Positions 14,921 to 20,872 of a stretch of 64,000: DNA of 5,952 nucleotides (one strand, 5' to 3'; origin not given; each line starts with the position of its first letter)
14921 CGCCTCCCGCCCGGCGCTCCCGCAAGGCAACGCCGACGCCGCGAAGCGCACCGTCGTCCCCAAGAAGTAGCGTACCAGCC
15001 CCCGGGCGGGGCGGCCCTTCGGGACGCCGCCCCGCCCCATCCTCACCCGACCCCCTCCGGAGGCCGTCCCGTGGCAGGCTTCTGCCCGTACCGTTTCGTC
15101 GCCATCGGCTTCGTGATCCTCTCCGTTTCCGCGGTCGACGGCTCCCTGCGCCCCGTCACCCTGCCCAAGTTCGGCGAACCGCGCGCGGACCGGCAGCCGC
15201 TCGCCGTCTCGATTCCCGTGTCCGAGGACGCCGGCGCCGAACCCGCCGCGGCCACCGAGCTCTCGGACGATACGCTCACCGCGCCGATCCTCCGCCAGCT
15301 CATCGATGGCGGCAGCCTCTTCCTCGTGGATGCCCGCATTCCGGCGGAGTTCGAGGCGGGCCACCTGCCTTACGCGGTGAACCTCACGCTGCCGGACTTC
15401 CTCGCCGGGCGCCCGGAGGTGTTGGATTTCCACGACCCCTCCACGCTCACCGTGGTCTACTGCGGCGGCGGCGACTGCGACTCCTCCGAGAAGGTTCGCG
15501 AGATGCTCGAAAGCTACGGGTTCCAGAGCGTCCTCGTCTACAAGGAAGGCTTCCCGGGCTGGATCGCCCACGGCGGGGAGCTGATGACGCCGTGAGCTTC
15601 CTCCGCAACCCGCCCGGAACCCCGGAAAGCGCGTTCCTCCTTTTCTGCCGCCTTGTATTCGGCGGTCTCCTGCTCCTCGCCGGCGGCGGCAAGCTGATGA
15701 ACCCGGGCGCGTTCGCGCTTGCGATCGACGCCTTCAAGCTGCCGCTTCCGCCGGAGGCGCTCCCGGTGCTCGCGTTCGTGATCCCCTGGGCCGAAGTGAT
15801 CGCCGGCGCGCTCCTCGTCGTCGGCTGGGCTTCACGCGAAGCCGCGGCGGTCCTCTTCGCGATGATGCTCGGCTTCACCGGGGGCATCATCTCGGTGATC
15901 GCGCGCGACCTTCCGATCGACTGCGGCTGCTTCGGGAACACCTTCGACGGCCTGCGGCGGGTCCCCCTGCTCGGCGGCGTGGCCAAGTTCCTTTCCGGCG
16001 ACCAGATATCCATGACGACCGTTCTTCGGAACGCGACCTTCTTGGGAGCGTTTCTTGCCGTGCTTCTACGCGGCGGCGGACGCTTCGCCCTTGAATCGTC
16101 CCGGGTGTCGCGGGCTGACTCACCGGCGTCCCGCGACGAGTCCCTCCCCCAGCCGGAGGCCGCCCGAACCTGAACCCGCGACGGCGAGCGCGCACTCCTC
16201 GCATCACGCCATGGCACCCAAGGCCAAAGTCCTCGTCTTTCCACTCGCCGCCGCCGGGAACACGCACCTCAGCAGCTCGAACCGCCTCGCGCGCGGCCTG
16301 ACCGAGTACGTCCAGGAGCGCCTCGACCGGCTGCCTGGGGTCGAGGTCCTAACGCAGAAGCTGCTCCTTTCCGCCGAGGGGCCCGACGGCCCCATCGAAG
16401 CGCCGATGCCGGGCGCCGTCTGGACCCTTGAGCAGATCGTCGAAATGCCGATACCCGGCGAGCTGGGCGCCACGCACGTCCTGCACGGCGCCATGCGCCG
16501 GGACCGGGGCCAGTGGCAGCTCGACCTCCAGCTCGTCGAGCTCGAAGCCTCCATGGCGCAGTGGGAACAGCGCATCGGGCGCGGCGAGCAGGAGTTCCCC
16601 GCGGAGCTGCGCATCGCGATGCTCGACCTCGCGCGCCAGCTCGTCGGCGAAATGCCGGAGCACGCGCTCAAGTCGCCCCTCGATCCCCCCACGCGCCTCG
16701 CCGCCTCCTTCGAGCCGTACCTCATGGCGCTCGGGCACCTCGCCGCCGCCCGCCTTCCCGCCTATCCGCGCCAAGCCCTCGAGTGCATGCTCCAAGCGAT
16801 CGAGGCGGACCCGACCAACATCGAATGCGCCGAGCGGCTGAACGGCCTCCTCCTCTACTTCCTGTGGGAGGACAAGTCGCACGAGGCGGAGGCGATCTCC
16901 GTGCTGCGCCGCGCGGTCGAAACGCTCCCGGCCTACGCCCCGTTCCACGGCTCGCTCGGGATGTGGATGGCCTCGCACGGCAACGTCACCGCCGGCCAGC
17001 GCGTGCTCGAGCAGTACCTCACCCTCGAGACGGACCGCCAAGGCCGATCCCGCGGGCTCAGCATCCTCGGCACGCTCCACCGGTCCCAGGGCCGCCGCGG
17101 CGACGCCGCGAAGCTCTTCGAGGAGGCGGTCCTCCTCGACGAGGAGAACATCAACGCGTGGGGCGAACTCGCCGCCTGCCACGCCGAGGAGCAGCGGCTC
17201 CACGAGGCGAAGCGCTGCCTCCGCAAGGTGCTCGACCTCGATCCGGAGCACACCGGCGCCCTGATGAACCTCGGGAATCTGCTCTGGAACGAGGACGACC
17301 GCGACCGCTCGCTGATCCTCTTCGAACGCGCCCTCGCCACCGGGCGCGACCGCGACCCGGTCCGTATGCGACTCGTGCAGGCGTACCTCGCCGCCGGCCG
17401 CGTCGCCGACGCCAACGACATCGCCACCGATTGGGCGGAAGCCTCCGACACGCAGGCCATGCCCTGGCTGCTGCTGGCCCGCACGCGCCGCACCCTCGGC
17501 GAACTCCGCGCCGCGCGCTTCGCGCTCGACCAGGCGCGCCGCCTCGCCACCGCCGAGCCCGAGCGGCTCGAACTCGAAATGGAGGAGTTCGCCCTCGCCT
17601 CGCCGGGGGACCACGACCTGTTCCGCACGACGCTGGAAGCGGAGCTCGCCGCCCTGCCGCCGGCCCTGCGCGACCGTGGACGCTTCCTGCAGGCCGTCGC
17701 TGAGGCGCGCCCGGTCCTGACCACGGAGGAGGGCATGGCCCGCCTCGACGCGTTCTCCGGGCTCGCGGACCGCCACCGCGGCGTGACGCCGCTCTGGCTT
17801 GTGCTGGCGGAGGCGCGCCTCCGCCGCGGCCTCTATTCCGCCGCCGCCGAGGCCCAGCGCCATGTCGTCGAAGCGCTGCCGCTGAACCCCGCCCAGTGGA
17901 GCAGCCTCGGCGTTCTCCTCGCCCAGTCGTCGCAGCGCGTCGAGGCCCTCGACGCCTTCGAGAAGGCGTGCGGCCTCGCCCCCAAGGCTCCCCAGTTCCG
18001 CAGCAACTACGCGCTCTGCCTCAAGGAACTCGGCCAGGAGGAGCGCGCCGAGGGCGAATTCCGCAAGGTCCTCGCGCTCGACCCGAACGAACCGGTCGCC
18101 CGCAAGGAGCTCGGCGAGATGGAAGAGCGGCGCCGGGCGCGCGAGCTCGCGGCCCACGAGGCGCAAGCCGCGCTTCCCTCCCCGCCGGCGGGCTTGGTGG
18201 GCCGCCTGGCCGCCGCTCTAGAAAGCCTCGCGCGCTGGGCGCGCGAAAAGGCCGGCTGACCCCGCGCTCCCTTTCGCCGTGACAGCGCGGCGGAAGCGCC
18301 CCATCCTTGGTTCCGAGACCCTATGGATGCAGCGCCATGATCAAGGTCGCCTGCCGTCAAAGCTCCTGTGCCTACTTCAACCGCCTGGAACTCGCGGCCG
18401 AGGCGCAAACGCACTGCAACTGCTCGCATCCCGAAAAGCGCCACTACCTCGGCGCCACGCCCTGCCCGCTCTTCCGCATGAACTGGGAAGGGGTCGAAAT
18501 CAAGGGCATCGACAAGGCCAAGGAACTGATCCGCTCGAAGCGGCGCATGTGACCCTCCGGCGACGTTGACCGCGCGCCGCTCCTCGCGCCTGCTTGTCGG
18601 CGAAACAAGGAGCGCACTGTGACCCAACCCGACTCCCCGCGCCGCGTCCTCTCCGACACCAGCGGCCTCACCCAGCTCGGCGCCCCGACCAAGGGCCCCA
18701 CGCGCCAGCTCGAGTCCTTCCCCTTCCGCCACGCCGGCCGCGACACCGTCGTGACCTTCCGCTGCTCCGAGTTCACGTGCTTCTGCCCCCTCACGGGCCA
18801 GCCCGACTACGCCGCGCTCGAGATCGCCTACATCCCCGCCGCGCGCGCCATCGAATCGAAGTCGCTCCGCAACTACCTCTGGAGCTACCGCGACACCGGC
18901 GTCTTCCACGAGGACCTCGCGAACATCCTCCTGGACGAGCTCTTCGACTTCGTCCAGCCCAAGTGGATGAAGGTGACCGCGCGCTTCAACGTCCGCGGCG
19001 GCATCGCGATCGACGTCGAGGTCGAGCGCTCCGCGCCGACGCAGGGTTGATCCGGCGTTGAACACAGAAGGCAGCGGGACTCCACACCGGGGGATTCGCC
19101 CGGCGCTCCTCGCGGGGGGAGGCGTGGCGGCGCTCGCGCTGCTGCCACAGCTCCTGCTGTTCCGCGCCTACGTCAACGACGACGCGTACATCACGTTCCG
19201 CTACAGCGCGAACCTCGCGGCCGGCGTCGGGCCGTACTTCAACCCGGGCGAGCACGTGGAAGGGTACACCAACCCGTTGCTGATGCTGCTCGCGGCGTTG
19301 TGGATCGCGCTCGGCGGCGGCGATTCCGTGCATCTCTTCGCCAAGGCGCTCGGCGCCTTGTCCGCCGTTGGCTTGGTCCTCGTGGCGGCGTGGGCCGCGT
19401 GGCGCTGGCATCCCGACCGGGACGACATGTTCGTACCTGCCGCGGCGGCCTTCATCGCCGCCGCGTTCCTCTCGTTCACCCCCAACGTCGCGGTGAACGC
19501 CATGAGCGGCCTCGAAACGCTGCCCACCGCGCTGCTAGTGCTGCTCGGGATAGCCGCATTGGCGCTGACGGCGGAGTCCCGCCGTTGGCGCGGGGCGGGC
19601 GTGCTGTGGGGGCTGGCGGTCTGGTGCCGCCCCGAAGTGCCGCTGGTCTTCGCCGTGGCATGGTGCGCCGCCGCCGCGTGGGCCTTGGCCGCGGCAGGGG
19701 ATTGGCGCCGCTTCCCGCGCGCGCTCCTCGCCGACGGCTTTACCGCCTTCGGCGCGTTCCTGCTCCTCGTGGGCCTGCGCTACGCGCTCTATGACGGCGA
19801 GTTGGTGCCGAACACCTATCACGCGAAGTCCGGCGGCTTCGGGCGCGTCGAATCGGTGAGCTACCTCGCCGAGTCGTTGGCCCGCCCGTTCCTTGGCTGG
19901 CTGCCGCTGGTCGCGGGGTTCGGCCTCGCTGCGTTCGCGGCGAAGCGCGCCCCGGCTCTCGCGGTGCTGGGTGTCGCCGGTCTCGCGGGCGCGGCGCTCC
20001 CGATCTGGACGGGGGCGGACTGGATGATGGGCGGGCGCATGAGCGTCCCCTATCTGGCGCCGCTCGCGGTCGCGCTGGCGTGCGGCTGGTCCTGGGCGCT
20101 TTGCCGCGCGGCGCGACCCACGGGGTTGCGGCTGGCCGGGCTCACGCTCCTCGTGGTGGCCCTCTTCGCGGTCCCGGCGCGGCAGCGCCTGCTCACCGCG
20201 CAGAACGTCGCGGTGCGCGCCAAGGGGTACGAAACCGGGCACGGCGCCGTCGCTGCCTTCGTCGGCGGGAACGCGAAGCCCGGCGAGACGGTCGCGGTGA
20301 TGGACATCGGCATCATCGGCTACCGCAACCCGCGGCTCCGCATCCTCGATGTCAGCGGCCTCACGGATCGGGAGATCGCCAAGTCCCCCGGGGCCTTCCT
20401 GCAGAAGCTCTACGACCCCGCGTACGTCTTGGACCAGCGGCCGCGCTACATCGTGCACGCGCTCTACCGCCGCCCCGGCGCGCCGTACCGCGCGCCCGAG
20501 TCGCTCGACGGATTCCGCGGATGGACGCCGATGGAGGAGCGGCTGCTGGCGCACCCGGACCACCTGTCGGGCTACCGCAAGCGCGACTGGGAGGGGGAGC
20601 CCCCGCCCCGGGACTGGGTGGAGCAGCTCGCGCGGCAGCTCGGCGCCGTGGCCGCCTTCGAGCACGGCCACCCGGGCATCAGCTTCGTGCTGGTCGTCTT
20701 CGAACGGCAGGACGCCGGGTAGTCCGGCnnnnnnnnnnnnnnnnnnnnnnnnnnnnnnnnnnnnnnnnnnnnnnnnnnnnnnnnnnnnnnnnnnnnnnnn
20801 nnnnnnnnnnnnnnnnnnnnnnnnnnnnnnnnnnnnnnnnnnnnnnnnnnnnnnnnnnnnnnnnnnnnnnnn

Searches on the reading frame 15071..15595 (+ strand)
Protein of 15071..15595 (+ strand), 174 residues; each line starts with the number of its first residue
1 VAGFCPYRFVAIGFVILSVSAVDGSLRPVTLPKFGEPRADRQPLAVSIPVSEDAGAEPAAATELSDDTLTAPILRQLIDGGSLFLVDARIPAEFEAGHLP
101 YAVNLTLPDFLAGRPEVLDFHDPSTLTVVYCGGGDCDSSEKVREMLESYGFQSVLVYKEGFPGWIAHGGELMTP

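Call 34: search_protein_families(library=pfam, proteins=[window:15071-15595:+], max_evalue=0.001)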
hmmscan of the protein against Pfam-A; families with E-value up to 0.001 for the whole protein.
window:15071-15595:+ (174 aa): 1 family
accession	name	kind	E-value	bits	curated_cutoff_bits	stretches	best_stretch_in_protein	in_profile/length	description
PF00581.25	Rhodanese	-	9.3e-16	58.6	22.2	1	72-166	3-101/102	Rhodanese-like domain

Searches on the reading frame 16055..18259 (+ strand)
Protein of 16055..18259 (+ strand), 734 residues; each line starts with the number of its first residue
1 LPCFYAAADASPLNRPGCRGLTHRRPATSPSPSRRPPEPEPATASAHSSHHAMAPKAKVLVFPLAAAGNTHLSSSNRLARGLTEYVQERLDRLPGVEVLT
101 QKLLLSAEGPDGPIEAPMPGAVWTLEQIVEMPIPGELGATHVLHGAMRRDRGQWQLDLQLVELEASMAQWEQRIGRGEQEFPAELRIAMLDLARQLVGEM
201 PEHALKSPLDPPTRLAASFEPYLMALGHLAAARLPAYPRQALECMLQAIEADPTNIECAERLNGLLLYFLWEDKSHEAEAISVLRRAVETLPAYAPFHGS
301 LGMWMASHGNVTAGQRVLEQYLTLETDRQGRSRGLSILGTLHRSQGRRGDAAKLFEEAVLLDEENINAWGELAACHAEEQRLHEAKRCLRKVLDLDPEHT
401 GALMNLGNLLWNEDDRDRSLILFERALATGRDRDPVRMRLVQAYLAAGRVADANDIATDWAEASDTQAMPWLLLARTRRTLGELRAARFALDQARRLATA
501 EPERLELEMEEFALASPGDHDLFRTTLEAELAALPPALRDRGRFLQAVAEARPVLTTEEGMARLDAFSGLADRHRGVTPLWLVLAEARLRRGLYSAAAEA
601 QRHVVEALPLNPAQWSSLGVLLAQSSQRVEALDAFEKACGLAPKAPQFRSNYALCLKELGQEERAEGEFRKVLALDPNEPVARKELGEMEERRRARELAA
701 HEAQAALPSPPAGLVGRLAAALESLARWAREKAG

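Call 53: search_protein_families(library=pfam, proteins=[window:16055-18259:+], max_evalue=0.001)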
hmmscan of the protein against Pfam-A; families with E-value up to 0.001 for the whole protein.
window:16055-18259:+ (734 aa): 17 families
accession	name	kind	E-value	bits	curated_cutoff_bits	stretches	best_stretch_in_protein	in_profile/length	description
PF07719.23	TPR_2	-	1.2e-23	81.7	27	1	368-399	3-34/34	Tetratricopeptide repeat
PF13181.12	TPR_8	-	1.1e-21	75.5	25.7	0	367-399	2-34/34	Tetratricopeptide repeat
PF14559.12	TPR_19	-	5.2e-18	65.6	25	2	344-398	3-57/68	Tetratricopeptide repeat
PF00515.34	TPR_1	-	1.1e-17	63.5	27.8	1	367-399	2-34/34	Tetratricopeptide repeat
PF23914.1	TPR_CcmH_CycH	-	1.6e-15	57.7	42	1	603-699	41-140/158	Cytochrome c-type biogenesis protein H TPR domain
PF13428.12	TPR_14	-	3.7e-15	55.3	23.5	0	367-409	2-44/44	Tetratricopeptide repeat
PF13431.12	TPR_17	-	9.3e-14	50.9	24.4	0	635-666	2-33/34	Tetratricopeptide repeat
PF13414.12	TPR_11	-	1.9e-10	40.7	26.8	0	378-411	6-39/42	TPR repeat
PF13432.12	TPR_16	-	3.1e-09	37.5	32.7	0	380-430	11-61/65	Tetratricopeptide repeat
PF13424.12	TPR_12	-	5.9e-07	30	30.1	1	367-428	4-73/77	Tetratricopeptide repeat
PF12895.13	ANAPC3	-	3.1e-06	27.8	27.2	0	350-404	7-60/82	Anaphase-promoting complex, cyclosome, subunit 3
PF13176.12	TPR_7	-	6.3e-05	23.2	27.9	0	402-433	1-32/36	Tetratricopeptide repeat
PF23241.1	HAT_PRP39_C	-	6.8e-05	23.4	33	0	624-679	70-126/139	PRP39 C-terminal HAT repeat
PF24575.1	TPR_Slam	-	0.00014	22.7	35.2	0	653-690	54-91/104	Surface lipoprotein assembly modifier, N-terminal TPR repeats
PF13174.12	TPR_6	-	0.00032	21.6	26.3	0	652-678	6-32/33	Tetratricopeptide repeat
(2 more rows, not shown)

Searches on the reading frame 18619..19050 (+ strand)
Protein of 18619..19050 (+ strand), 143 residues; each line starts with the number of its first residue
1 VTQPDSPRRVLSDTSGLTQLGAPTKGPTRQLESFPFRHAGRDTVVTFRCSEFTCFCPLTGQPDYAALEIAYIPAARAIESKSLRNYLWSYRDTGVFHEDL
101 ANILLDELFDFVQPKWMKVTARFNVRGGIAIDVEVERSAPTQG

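Call 34: search_protein_families(library=pfam, proteins=[window:18619-19050:+], max_evalue=0.001)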
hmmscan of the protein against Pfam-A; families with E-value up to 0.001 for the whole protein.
window:18619-19050:+ (143 aa): 1 family
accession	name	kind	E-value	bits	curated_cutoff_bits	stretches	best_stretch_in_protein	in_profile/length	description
PF14489.11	QueF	-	2.1e-28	98.8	27.3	1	62-139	1-78/81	QueF-like protein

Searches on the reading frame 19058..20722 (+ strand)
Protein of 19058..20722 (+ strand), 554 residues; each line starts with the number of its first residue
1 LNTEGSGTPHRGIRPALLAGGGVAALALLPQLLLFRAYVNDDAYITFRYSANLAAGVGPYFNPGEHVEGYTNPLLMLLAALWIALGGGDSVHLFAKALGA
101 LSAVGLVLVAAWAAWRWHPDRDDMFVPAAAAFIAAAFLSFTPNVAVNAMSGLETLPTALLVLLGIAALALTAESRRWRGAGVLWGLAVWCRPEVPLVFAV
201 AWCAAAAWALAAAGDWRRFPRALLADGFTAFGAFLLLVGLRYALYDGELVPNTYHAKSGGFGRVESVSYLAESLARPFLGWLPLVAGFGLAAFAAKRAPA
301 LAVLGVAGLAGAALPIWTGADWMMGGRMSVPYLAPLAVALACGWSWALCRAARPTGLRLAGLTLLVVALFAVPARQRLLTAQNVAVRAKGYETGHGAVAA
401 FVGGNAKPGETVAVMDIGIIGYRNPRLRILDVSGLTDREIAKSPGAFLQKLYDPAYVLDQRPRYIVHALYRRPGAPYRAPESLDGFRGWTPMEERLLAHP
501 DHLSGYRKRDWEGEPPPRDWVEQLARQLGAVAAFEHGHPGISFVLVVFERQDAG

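Call 34: search_protein_families(library=pfam, proteins=[window:19058-20722:+], max_evalue=0.001)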
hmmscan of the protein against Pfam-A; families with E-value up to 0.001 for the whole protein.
window:19058-20722:+ (554 aa): 0 families

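Call 66: search_protein_families(library=ncbifam, proteins=[window:19058-20722:+], max_evalue=0.001)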
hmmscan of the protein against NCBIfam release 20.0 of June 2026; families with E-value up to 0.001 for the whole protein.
window:19058-20722:+ (554 aa): 2 families
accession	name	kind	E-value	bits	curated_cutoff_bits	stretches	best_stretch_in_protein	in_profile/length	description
NF041481.1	beta_arabfuran_tase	equivalog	5.1e-08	31.4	1050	1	36-293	24-288/633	terminal beta-(1->2)-arabinofuranosyltransferase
NF047440.1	LA3751_2_3_fam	subfamily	1.3e-05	24.2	200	1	132-245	131-244/460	LA_3751/LA_3752 family putative glycosyltransferase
